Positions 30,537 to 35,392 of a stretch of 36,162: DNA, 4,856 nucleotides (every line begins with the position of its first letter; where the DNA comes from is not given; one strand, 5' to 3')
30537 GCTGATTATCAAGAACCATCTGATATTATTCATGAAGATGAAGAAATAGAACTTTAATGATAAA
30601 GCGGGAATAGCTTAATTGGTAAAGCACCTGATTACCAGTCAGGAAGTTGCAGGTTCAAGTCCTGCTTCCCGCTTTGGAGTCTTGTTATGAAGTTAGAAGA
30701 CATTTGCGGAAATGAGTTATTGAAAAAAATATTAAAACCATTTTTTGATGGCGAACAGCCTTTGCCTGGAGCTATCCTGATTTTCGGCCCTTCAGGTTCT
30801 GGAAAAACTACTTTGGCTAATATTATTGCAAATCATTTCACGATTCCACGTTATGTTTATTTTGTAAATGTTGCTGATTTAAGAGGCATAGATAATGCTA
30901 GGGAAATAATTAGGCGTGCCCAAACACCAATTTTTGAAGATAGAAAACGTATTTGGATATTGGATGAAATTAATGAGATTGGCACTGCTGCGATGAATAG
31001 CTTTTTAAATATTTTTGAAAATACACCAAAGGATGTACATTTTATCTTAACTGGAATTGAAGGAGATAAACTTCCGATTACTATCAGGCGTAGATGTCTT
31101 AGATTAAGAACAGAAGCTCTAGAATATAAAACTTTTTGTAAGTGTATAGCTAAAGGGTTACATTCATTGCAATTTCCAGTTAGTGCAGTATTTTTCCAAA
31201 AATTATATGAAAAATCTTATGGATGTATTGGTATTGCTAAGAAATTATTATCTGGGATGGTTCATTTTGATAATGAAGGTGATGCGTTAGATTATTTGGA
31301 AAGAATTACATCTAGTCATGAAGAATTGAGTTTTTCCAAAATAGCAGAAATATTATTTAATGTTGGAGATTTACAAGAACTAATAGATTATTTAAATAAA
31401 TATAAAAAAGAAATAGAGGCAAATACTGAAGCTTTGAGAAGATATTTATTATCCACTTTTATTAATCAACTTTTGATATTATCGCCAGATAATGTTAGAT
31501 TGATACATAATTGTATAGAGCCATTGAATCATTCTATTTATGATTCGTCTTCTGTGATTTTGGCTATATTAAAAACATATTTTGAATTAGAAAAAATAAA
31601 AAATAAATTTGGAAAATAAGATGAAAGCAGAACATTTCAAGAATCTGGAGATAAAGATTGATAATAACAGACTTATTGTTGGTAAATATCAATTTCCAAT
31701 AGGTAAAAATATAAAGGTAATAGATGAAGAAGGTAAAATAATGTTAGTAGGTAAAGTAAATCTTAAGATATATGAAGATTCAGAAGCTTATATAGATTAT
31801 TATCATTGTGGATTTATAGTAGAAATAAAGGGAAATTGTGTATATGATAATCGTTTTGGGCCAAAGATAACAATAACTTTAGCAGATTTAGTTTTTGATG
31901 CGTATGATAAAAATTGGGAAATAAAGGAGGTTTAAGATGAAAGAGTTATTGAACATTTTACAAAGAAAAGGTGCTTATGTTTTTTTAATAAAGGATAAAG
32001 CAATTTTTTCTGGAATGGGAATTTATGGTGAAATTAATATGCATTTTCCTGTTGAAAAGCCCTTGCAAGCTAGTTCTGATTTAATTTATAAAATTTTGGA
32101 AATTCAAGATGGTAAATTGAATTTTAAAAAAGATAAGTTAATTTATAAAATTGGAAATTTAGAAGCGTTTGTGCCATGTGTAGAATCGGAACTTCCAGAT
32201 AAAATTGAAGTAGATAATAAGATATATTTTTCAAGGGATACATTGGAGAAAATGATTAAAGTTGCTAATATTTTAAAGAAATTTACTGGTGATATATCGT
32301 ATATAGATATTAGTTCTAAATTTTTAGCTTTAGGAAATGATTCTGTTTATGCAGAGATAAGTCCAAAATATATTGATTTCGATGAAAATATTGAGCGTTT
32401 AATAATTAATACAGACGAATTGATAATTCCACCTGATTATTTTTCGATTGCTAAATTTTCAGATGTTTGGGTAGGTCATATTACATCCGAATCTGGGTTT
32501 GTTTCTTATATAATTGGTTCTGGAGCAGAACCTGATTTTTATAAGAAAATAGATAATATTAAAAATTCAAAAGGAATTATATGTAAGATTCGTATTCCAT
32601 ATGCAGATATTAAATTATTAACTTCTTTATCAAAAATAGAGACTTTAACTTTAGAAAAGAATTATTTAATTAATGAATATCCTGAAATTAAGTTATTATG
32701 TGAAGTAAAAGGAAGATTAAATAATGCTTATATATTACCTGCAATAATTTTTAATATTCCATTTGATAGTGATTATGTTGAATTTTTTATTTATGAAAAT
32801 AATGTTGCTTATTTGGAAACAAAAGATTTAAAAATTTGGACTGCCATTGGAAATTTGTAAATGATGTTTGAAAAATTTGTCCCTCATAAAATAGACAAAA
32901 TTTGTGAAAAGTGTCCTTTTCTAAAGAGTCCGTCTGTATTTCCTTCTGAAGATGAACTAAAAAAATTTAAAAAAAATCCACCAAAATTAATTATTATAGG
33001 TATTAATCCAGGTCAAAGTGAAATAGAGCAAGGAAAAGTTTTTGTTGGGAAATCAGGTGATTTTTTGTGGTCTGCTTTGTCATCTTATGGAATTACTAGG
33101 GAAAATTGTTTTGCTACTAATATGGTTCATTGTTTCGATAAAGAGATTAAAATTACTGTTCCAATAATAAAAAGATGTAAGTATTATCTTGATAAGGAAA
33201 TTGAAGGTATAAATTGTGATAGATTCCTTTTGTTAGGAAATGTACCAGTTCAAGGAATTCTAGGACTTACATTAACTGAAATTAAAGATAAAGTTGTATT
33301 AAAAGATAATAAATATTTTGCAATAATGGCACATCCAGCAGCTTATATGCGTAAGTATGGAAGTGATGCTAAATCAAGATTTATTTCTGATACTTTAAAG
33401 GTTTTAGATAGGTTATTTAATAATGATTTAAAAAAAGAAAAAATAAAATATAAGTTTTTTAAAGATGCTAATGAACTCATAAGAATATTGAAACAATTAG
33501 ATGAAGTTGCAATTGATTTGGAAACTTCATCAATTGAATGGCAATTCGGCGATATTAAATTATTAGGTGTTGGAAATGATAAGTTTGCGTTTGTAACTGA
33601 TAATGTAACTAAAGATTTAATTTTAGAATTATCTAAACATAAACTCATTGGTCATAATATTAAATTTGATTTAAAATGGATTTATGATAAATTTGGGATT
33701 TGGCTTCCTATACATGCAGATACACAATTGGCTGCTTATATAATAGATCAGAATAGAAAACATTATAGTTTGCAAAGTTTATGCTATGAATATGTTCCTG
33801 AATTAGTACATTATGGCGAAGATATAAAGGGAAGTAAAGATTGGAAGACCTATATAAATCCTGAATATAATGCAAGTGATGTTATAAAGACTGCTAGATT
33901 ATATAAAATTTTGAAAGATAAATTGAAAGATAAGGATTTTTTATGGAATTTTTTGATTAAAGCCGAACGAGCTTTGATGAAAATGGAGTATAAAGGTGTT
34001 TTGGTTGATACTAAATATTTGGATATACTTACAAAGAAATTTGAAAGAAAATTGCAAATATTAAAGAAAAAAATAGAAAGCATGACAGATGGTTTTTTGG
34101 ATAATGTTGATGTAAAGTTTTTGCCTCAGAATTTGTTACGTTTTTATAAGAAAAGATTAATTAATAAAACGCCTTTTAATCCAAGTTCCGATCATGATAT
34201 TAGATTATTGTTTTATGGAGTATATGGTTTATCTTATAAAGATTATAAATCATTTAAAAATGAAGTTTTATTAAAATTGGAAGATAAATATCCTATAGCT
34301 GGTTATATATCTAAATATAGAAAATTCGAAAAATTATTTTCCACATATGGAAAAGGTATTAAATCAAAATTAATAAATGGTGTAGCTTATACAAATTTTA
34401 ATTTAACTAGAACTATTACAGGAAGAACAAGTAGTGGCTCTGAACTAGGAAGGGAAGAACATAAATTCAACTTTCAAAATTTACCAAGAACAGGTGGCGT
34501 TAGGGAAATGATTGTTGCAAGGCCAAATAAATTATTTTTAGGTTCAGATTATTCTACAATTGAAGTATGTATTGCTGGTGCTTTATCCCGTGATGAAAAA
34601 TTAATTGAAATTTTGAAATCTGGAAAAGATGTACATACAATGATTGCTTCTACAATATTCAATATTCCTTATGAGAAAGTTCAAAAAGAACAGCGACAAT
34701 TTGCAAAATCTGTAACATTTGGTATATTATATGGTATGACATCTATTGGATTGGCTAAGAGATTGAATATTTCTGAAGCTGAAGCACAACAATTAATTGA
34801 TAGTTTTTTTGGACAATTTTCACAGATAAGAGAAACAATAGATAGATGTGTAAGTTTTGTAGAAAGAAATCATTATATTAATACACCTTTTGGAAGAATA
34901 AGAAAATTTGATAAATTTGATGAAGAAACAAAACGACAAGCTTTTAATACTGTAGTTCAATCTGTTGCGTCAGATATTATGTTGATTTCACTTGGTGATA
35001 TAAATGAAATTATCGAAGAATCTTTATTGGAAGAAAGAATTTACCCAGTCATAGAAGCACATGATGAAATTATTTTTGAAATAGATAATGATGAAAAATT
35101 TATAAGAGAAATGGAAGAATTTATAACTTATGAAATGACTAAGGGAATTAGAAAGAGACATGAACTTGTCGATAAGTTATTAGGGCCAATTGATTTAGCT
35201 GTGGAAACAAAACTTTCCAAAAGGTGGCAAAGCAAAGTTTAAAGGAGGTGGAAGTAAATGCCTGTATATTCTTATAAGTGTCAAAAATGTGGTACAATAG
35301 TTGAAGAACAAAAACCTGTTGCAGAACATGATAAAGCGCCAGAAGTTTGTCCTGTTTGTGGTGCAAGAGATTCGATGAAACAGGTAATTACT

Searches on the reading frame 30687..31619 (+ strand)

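Call 67: search_protein_families(library=pfam, proteins=[window:30687-31619:+], max_evalue=0.001)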
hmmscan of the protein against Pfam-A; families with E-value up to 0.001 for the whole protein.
window:30687-31619:+ (310 aa): 12 families
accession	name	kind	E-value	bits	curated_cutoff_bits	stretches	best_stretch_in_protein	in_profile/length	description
PF13177.12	DNA_pol3_delta2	-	7.5e-13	49.2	27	1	67-143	82-158/161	DNA polymerase III, delta subunit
PF00004.35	AAA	-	3.1e-12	47.5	21.2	1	30-139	1-125/131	ATPase family associated with various cellular activities (AAA)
PF13173.12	AAA_14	-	2.2e-08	34.6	27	1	29-123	4-97/129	AAA domain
PF13401.12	AAA_22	-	2.1e-07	31.7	27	0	28-67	6-46/130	AAA domain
PF07728.20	AAA_5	-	3.9e-06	27.4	22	1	30-112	2-92/139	AAA domain (dynein-related subfamily)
PF20720.3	nSTAND3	-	4.7e-05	23.6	27.2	1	29-83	19-71/155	Novel STAND NTPase 3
PF13238.12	AAA_18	-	6.2e-05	23.9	29.4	1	30-98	1-66/128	AAA domain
PF13191.12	AAA_16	-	8.2e-05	23.6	32.6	1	13-61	13-57/167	AAA ATPase domain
PF01637.24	ATPase_2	-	0.00016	22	33.2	0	30-65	23-59/225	ATPase domain predominantly from Archaea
PF00005.33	ABC_tran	-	0.00061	20.8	25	0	30-51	14-35/137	ABC transporter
PF05496.18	RuvB_N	-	0.00091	19.5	27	0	28-52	34-58/159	Holliday junction DNA helicase RuvB P-loop domain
PF13476.12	AAA_23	-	0.00094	20.3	27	0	27-47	19-39/201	AAA domain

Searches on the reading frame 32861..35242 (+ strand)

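Call 67: search_protein_families(library=pfam, proteins=[window:32861-35242:+], max_evalue=0.001)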
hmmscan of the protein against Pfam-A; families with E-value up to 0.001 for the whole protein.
window:32861-35242:+ (793 aa): 3 families
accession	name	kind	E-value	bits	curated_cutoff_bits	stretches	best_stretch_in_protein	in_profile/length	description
PF00476.26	DNA_pol_A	-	2.7e-71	241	34.3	1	435-790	27-380/381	DNA polymerase family A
PF03167.25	UDG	-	3.5e-20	73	24.3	1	40-174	7-132/141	Uracil DNA glycosylase superfamily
PF01612.26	DNA_pol_A_exo1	-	1.7e-17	64.2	23.6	1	202-355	9-172/173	3'-5' exonuclease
